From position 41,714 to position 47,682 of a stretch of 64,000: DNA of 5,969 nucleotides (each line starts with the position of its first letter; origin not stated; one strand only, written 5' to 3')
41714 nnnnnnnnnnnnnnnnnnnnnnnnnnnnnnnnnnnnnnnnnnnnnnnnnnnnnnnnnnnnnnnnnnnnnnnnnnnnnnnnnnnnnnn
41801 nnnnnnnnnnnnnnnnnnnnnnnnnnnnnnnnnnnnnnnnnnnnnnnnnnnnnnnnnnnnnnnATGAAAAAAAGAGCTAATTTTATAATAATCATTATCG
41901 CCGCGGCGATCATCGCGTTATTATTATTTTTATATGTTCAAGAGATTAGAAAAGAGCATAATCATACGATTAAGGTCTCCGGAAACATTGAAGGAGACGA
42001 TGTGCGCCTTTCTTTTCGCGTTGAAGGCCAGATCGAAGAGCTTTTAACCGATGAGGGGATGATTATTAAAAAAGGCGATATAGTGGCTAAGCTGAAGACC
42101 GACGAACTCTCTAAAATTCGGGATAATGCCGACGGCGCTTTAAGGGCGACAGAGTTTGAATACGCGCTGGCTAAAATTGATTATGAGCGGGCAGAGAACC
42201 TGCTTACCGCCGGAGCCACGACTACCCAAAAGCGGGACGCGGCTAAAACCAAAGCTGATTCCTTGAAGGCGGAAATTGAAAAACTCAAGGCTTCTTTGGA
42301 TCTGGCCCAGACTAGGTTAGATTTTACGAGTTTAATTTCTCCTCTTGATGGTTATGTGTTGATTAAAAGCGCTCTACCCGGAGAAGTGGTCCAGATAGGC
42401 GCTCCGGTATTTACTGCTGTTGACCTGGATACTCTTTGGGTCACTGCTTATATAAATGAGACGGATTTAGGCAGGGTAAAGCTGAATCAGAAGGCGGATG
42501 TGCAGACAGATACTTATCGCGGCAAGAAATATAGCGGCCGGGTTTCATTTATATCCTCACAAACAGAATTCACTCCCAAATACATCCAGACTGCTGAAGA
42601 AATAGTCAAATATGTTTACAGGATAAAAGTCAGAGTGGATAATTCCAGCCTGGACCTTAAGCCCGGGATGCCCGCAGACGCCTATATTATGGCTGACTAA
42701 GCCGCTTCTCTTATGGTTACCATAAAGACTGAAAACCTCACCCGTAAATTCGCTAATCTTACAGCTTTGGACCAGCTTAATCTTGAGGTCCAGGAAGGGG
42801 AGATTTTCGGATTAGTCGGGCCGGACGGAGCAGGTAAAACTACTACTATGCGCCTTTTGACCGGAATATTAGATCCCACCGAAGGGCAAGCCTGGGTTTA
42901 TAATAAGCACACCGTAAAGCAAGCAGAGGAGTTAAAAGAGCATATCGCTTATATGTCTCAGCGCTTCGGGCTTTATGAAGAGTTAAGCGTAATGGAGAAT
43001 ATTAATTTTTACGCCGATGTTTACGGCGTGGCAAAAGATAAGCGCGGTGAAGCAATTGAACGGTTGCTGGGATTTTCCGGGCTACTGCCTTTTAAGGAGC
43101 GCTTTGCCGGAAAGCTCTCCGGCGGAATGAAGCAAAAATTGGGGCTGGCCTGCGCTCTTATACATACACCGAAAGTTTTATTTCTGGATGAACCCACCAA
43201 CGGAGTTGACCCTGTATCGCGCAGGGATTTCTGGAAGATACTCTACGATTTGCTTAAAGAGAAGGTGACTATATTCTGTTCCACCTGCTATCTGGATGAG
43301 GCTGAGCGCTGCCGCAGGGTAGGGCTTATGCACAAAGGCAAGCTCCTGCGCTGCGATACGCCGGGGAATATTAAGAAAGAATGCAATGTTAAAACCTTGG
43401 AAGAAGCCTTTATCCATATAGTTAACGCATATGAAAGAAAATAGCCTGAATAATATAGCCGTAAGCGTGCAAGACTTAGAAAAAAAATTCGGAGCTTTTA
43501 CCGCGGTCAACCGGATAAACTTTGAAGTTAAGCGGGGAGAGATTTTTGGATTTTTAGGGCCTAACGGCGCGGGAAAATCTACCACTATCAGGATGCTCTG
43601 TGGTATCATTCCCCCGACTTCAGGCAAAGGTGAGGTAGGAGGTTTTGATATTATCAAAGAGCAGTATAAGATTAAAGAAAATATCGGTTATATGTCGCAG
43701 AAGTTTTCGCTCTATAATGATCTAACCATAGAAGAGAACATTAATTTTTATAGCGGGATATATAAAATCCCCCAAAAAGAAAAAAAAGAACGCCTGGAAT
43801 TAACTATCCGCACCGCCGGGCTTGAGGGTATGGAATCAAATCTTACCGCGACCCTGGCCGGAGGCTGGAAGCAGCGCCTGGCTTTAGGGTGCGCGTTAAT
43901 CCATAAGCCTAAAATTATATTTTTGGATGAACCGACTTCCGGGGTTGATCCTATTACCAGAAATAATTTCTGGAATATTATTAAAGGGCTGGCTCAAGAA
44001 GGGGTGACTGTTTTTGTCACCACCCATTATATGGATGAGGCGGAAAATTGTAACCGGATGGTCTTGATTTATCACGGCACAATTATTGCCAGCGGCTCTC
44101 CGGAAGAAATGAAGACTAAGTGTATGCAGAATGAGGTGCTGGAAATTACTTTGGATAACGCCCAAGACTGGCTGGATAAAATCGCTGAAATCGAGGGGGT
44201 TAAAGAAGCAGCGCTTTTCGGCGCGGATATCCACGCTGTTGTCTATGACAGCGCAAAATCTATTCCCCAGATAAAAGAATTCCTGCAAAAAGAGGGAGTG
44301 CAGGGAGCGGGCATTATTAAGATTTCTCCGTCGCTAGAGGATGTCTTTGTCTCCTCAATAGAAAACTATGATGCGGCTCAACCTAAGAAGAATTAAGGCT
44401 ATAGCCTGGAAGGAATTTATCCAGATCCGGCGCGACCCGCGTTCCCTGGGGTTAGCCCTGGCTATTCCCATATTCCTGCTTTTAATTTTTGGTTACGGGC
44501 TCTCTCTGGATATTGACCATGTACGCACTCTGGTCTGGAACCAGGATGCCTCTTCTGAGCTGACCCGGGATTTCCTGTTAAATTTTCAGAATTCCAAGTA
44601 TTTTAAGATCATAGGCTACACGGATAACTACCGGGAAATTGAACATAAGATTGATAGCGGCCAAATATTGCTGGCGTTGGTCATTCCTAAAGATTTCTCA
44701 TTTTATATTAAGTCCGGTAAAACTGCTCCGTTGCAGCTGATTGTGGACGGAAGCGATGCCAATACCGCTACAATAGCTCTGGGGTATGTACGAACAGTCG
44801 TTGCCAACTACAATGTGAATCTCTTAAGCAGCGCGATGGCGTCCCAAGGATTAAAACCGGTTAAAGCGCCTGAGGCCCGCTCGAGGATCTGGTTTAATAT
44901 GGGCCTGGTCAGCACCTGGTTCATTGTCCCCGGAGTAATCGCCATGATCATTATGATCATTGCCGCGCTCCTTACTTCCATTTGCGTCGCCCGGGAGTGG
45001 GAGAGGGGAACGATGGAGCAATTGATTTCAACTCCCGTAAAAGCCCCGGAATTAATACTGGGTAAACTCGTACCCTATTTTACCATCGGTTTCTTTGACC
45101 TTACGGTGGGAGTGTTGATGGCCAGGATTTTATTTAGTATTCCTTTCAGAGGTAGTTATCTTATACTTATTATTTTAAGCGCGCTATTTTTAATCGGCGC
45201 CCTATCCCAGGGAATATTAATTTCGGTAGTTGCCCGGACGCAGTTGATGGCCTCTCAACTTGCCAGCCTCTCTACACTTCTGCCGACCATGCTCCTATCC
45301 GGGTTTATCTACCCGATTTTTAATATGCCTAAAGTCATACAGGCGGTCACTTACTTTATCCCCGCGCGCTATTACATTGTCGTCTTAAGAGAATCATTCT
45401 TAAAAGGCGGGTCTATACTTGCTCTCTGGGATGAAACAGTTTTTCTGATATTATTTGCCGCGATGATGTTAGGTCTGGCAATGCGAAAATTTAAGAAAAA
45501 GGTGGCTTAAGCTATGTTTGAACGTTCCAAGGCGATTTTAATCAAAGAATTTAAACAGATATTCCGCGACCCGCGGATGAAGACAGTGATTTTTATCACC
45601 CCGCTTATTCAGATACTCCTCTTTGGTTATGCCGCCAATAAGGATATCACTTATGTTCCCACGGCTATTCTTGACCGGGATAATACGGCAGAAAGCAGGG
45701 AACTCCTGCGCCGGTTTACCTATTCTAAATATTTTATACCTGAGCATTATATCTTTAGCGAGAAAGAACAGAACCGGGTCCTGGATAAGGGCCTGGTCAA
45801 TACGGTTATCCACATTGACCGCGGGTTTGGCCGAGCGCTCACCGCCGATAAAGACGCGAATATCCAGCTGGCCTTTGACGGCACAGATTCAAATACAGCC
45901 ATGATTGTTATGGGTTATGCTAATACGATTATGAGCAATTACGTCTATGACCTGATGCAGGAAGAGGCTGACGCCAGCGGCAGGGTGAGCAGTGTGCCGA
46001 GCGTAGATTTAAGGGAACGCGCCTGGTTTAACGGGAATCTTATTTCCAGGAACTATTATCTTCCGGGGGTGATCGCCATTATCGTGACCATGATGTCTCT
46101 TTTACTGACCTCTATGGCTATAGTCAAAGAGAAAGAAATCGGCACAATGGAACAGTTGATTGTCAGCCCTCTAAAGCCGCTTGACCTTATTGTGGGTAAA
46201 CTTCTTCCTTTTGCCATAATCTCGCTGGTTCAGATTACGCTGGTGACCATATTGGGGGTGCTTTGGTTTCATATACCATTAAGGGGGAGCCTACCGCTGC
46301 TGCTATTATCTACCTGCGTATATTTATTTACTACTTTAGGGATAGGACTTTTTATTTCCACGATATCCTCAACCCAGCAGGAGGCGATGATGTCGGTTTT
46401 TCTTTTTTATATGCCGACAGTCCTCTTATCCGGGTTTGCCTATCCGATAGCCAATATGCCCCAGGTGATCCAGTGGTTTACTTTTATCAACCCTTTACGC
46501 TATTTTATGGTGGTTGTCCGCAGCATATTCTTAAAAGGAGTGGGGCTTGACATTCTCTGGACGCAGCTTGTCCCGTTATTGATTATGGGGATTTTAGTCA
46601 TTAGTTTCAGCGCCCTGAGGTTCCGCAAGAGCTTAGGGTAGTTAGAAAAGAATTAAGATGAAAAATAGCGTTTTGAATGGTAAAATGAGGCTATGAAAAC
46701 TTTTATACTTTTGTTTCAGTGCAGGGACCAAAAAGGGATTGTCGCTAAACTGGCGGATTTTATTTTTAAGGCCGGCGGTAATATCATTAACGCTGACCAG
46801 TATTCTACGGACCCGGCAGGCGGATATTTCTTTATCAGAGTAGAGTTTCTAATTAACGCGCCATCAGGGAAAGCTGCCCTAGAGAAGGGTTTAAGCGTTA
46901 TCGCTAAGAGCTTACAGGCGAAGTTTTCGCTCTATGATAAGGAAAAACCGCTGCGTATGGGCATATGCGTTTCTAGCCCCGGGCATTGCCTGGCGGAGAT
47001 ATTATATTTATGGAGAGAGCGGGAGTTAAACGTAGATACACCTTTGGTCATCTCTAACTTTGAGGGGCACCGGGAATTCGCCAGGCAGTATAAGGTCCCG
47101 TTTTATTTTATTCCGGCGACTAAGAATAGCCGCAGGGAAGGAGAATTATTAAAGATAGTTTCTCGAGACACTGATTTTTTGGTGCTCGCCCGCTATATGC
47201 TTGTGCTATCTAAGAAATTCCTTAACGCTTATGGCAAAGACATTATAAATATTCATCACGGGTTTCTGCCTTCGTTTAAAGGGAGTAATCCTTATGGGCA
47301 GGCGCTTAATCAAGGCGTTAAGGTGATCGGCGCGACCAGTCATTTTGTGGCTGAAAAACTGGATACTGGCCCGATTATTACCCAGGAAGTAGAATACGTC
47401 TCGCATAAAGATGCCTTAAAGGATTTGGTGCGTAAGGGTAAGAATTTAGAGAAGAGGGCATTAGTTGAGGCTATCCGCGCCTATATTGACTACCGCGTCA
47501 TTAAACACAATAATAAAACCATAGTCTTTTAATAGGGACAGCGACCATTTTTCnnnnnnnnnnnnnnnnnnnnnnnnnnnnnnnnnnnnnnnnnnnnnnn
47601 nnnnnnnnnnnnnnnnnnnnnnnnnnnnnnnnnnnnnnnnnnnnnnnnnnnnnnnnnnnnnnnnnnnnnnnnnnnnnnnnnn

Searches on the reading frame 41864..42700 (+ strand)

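Call 66: search_protein_families(library=pfam, proteins=[window:41864-42700:+], max_evalue=0.001)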
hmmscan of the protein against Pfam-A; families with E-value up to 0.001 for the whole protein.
window:41864-42700:+ (278 aa): 2 families
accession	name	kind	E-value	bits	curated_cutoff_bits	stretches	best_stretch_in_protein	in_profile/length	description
PF16576.10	HlyD_D23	-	1.2e-24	87.3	30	1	33-270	3-213/214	Barrel-sandwich domain of CusB or HlyD membrane-fusion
PF13437.12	HlyD_3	-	4e-18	66.5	22.2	1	158-268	3-106/106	HlyD family secretion protein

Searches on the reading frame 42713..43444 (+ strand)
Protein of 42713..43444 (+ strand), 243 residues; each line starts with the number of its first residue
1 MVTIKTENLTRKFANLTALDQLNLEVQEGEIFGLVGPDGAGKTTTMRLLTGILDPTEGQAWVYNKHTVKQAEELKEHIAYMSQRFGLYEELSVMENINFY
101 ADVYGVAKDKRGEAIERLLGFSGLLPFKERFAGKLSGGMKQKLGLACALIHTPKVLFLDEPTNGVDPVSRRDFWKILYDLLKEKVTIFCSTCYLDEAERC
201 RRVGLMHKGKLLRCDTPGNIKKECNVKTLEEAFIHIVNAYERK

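Call 66: search_protein_families(library=pfam, proteins=[window:42713-43444:+], max_evalue=0.001)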
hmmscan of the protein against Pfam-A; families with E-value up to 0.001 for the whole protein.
window:42713-43444:+ (243 aa): 3 families
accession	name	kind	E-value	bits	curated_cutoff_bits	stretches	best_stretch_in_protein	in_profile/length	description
PF00005.33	ABC_tran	-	7.1e-32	111.3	25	1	19-163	1-137/137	ABC transporter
PF13304.12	AAA_21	-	2.2e-09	38.3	27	1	134-191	237-297/304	AAA domain, putative AbiEii toxin, Type IV TA system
PF13604.12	AAA_30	-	0.00045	20.4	27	1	30-80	19-68/191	AAA domain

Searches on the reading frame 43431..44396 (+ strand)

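Call 66: search_protein_families(library=pfam, proteins=[window:43431-44396:+], max_evalue=0.001)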
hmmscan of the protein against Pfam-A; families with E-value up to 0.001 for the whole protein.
window:43431-44396:+ (321 aa): 4 families
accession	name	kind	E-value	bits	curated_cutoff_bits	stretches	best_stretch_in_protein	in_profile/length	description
PF00005.33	ABC_tran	-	2.6e-31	109.5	25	1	27-170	2-137/137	ABC transporter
PF13304.12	AAA_21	-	1.5e-08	35.5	27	1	149-199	244-298/304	AAA domain, putative AbiEii toxin, Type IV TA system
PF13732.12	DrrA1-3_C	-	0.00013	23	27.4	1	222-308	1-79/81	ATP-binding protein DrrA1-3-like, C-terminal domain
PF13476.12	AAA_23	-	0.00076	20.6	27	0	19-119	6-109/201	AAA domain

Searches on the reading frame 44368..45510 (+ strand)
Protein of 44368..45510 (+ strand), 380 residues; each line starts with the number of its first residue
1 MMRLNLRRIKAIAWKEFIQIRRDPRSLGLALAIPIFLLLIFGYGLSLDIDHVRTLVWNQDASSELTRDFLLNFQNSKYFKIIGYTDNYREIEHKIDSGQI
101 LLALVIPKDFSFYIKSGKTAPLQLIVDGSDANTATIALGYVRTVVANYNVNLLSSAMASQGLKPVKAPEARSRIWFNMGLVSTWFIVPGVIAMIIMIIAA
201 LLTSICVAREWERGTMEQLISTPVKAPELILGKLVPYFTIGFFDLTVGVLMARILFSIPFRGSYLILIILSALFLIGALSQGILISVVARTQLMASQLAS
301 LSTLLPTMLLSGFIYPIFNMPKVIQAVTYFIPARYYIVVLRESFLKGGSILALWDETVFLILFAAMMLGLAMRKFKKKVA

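Call 66: search_protein_families(library=pfam, proteins=[window:44368-45510:+], max_evalue=0.001)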
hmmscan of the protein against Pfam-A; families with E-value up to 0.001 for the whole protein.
window:44368-45510:+ (380 aa): 4 families
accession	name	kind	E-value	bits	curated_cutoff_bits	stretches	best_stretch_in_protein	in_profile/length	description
PF12698.13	ABC2_membrane_3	-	6.2e-43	147.7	31.6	1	27-372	8-346/347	ABC-2 family transporter protein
PF01061.29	ABC2_membrane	-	1.1e-23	84.3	26.9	1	183-344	51-210/211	ABC-2 type transporter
PF12679.13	ABC2_membrane_2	-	1.6e-20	74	27.2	1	11-378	2-281/283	ABC-2 family transporter protein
PF12730.13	ABC2_membrane_4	-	9.1e-05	23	27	1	186-301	51-169/179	ABC-2 family transporter protein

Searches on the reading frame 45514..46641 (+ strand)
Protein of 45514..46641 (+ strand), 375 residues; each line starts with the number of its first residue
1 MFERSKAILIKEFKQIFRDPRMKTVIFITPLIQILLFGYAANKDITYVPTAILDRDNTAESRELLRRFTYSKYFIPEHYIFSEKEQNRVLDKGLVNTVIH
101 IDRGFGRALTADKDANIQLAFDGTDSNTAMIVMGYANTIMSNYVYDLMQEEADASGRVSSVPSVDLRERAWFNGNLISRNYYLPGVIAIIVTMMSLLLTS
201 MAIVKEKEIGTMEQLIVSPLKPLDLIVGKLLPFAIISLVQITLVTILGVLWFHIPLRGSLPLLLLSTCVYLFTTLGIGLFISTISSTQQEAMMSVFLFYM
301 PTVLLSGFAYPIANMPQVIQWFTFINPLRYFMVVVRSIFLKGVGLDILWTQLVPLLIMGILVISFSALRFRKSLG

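Call 66: search_protein_families(library=pfam, proteins=[window:45514-46641:+], max_evalue=0.001)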
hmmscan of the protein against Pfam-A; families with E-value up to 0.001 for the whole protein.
window:45514-46641:+ (375 aa): 3 families
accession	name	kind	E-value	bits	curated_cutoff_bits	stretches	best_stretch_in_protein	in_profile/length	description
PF12698.13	ABC2_membrane_3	-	5.4e-50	170.9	31.6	1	26-367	7-346/347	ABC-2 family transporter protein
PF01061.29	ABC2_membrane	-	4.5e-34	118.3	26.9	1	171-340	51-211/211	ABC-2 type transporter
PF12679.13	ABC2_membrane_2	-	4.5e-19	69.2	27.2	1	7-372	2-280/283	ABC-2 family transporter protein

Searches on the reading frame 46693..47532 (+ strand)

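Call 66: search_protein_families(library=pfam, proteins=[window:46693-47532:+], max_evalue=0.001)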
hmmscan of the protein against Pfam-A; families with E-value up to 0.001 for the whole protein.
window:46693-47532:+ (279 aa): 2 families
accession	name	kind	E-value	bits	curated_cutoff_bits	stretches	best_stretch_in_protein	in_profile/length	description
PF00551.24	Formyl_trans_N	-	1.3e-34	120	26.1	1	91-261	5-181/181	Formyl transferase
PF01842.31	ACT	-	1.9e-08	34.4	27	1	5-65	2-63/66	ACT domain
